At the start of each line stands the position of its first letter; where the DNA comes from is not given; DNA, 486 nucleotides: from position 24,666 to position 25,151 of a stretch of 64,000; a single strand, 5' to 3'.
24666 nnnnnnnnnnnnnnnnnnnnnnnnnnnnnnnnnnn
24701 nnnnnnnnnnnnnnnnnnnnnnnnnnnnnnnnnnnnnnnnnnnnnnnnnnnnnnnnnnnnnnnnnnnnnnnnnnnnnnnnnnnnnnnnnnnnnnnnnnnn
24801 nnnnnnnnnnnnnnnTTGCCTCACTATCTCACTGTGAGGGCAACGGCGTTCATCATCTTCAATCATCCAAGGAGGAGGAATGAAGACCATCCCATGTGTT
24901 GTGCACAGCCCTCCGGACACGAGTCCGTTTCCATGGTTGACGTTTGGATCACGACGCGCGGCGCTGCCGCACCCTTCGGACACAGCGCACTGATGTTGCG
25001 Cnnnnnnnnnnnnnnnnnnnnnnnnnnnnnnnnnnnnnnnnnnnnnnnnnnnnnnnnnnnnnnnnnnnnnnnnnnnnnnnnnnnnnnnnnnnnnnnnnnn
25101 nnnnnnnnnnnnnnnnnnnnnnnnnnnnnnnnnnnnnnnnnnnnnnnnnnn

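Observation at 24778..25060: Promoter-to-terminator delimited GC-rich transcription unit (about 250 nt) with no annotated gene: candidate sRNA and/or 37-aa sORF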

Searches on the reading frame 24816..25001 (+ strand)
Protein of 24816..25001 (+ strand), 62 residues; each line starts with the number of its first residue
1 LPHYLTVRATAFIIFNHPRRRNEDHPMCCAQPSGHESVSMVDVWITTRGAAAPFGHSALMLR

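Call 31: search_protein_families(library=pfam, proteins=[window:24816-25001:+], max_evalue=10)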
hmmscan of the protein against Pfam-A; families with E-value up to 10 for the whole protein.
seq(62 aa): 0 families

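Call 32: search_protein_families(library=ncbifam, proteins=[window:24816-25001:+], max_evalue=10)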
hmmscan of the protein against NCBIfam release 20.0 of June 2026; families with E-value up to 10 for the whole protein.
seq(62 aa): 0 families

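Call 62: find_homologous_proteins(query=window:24838-24990:+, max_evalue=10)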
Query seq(51 aa): no candidate shares three 5-residue words with the query. No homologue found.

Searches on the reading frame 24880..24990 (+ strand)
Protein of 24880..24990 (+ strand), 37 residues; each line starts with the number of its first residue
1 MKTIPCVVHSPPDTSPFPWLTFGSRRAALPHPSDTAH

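Call 31: search_protein_families(library=pfam, proteins=[window:24880-24990:+], max_evalue=10)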
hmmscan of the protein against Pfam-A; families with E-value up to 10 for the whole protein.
seq(37 aa): 0 families

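Call 32: search_protein_families(library=ncbifam, proteins=[window:24880-24990:+], max_evalue=10)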
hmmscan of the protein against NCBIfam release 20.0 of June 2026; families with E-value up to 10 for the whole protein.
seq(37 aa): 0 families

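Call 69: search_protein_representatives(protein=window:24880-24990:+)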
Query: 37 residues. Proteins with E-value up to 0.001 (for the whole library): 4; up to 1e-10: 0; up to 1e-30: 0. The best 4 are listed.
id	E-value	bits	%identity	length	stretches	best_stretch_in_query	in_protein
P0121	1.1e-06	43.5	55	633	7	7-31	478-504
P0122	1.3e-06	43.3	50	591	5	12-37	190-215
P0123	6.3e-06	41.2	35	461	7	3-34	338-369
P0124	7.9e-05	37.8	38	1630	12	8-28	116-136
